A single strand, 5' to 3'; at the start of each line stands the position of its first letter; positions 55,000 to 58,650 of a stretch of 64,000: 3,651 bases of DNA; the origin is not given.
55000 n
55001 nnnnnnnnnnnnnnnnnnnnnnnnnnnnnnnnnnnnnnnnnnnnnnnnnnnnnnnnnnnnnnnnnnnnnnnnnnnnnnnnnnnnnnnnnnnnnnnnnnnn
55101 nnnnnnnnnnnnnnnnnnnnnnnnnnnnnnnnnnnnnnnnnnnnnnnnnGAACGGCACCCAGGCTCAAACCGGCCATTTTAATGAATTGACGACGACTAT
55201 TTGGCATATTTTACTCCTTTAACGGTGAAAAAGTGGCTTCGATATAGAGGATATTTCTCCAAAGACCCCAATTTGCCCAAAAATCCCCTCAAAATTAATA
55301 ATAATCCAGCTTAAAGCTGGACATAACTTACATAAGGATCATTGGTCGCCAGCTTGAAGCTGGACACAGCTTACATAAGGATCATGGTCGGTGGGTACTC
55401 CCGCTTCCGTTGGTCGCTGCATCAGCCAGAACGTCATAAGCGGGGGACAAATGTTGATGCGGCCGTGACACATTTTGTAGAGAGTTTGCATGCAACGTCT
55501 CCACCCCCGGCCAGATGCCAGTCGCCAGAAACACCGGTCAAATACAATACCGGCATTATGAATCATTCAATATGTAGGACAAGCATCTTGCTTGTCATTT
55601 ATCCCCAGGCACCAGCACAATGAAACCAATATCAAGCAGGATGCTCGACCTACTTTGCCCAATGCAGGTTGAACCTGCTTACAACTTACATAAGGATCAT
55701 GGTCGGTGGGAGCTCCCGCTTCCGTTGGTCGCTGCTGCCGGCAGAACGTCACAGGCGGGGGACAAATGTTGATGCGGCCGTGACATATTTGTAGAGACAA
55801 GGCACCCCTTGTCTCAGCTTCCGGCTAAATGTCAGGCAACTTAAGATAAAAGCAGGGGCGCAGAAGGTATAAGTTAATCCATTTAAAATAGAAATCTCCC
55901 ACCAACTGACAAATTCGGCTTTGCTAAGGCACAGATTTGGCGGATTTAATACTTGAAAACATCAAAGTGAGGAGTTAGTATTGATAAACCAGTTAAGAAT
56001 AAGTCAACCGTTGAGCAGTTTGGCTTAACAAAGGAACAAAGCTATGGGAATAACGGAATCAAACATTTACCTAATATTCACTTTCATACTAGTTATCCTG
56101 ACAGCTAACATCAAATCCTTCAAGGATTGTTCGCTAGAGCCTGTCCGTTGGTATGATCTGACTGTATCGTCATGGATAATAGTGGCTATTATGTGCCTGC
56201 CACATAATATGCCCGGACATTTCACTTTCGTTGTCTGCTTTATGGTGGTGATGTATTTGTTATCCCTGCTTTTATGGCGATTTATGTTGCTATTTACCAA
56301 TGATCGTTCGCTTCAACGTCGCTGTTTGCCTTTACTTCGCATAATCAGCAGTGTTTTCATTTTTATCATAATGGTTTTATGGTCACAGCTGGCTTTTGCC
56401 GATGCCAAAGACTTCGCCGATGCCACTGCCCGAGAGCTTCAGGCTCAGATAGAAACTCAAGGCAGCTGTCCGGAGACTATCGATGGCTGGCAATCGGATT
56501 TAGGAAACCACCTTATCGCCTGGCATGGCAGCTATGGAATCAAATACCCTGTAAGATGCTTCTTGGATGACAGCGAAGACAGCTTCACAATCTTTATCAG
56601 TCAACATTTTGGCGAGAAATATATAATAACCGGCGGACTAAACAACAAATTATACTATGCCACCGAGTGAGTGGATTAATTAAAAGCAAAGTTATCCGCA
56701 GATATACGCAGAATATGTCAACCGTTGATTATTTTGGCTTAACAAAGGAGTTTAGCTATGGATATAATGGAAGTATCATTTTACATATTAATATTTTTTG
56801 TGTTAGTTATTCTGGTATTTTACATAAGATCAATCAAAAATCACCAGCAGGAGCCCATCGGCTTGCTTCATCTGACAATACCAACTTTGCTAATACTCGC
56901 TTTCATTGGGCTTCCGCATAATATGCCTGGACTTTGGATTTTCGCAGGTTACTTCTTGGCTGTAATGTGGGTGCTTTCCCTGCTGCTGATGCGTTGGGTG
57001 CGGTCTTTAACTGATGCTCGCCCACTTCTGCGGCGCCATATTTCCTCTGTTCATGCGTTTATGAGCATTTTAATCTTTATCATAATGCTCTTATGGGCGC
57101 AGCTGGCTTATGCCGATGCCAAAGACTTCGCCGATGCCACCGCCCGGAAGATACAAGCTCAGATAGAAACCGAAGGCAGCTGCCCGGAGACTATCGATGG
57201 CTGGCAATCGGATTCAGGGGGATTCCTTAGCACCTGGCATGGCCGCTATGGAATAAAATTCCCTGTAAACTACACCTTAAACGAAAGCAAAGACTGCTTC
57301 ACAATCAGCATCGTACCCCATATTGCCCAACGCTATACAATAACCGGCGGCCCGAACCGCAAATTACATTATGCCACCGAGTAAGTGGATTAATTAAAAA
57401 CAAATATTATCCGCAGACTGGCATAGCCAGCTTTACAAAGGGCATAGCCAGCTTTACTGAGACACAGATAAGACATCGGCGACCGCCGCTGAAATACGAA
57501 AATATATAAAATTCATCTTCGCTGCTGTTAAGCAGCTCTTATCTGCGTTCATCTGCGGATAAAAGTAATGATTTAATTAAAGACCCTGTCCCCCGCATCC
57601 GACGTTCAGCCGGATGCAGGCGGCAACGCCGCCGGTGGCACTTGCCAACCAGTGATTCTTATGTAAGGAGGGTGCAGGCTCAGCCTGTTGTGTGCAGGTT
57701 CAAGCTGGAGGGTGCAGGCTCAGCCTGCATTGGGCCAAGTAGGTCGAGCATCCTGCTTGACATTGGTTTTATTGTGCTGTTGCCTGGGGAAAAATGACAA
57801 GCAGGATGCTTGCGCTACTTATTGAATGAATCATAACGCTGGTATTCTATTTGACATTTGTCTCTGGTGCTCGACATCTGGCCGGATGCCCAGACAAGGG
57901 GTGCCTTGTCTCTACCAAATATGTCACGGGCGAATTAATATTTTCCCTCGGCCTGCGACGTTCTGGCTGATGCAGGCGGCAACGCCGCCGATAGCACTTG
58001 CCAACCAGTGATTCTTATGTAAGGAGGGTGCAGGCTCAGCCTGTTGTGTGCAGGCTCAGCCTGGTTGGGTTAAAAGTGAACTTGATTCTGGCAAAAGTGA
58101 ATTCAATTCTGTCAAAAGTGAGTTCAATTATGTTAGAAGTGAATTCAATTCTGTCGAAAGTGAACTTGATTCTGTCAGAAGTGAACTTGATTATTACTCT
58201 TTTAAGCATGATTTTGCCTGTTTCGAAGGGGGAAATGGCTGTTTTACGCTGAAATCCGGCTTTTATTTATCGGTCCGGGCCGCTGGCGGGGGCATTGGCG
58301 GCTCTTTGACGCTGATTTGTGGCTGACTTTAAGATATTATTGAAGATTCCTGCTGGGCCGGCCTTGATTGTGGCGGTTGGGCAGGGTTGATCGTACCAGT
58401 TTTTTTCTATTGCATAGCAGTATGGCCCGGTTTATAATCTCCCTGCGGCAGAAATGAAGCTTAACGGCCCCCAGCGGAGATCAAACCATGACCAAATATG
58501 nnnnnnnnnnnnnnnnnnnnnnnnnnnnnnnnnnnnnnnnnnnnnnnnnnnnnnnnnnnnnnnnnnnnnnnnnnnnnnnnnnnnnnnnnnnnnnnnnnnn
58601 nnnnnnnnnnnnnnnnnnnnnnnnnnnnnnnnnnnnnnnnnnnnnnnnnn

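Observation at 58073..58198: Six-copy 21-bp tandem array directly between repeat copy C and the LRR gene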

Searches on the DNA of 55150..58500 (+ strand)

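Call 40: search_rna_families(source=window, start=55150, end=58500, threshold=evalue, max_evalue=5)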
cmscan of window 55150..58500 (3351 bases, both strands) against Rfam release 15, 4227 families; matches with E-value up to 5: 9.
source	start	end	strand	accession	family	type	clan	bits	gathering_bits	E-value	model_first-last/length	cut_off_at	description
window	58086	58158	-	RF00937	mir-653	Gene; miRNA;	-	26.9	77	0.019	1-78/78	no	mir-653 microRNA precursor family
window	55569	55656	-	RF00749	mir-208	Gene; miRNA;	-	24.2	56.4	0.022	1-77/77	no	mir-208 microRNA precursor family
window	58089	58156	+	RF03623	mir-1252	Gene; miRNA;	-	23.3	70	1.1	1-65/65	no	mir-1252 microRNA precursor family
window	58106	58180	+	RF00928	mir-590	Gene; miRNA;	-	21.1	65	1.1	1-86/86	no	mir-590 microRNA precursor family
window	56346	56391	-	RF01160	sn2841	Gene; snRNA; snoRNA; CD-box;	-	20.4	45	0.77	1-72/72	no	Small nucleolar RNA sn2841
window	58120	58166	+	RF03867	mir-4081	Gene; miRNA;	-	20.4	70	2.2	1-51/51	no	mir-4081 microRNA precursor family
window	58100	58187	+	RF04071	MIR2863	Gene; miRNA;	CL00139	19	94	3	1-113/113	no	MIR2863 microRNA precursor family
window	57906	58008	+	RF00457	IRES_mnt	Cis-reg; IRES;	-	18.4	100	0.11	1-203/203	no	Mnt IRES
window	57736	57821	+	RF03237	MIR6425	Gene; miRNA;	-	18.2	142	2.9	1-125/125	no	MIR6425 microRNA precursor family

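Call 70: search_dna_similar(query=window:57560-58490:+, collection=plasmids, mode=distant, max_evalue=0.01, max_rows=10)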
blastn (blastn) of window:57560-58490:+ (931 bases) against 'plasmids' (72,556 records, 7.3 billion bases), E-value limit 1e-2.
No match.

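Call 71: search_dna_similar(query=window:57560-58490:+, collection=phages, mode=distant, max_evalue=0.01, max_rows=10)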
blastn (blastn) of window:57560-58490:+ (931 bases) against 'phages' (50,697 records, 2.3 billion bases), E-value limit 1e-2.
No match.

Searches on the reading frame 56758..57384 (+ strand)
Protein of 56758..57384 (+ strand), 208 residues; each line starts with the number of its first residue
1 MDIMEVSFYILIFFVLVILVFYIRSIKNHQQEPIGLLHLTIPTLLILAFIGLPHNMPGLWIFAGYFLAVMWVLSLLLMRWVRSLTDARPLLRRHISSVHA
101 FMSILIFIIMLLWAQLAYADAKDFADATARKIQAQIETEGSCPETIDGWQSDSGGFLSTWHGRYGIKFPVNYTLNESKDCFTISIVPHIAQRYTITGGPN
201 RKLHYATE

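Call 10: search_protein_families(library=pfam, proteins=[window:56758-57384:+], max_evalue=0.01)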
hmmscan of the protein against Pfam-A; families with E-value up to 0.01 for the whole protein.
window:56758-57384:+ (208 aa): 0 families

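Call 14: find_encoding_contigs(protein=window:56758-57384:+, flank=6000, max_places=10)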
Protein window:56758-57384:+ (208 aa): no gene with exactly this product is on record in the collection.

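Call 16: search_protein_families(library=ncbifam, proteins=[window:56758-57384:+], max_evalue=0.1)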
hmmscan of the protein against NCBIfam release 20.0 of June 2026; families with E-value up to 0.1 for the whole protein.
window:56758-57384:+ (208 aa): 0 families

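Call 17: search_protein_families(library=phrogs, proteins=[window:56758-57384:+], max_evalue=0.1)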
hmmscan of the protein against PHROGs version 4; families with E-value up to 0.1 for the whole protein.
window:56758-57384:+ (208 aa): 0 families

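Call 29: find_homologous_proteins(query=window:56758-57384:+)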
Query window:56758-57384:+ (208 aa): 1 proteins with E <= 0.001 among 139 candidates.
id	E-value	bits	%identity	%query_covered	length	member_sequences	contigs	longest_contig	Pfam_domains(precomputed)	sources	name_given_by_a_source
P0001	5.0e-65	237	54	100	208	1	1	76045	-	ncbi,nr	ncbi:MAG: hypothetical protein JEZ07_02580 [Phycisphaerae bacterium]|nr:hypothetical protein [Phycis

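Call 31: find_encoding_contigs(protein=P0001, flank=10000, max_places=10)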
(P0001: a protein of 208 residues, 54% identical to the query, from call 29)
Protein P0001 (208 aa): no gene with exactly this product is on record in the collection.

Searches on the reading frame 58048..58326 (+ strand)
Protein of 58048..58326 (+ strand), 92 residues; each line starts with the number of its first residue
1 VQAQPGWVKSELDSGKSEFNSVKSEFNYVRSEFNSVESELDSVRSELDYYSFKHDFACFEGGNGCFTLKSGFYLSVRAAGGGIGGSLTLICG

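Call 10: search_protein_families(library=pfam, proteins=[window:58048-58326:+], max_evalue=0.01)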
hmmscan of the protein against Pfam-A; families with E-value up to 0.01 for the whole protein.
window:58048-58326:+ (92 aa): 0 families

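Call 17: search_protein_families(library=phrogs, proteins=[window:58048-58326:+], max_evalue=0.1)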
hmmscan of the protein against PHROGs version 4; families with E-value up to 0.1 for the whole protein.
window:58048-58326:+ (92 aa): 2 families
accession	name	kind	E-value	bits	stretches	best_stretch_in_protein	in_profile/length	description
phrog_5328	-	unknown function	0.0044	18.4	1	10-49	23-62/101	-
phrog_5553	-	unknown function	0.064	14.5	1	7-48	25-66/114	-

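Call 55: find_homologous_proteins(query=window:58048-58323:+, max_evalue=0.01)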
Query window:58048-58323:+: 24 candidates shared short words with the query, none scored E <= 0.01.
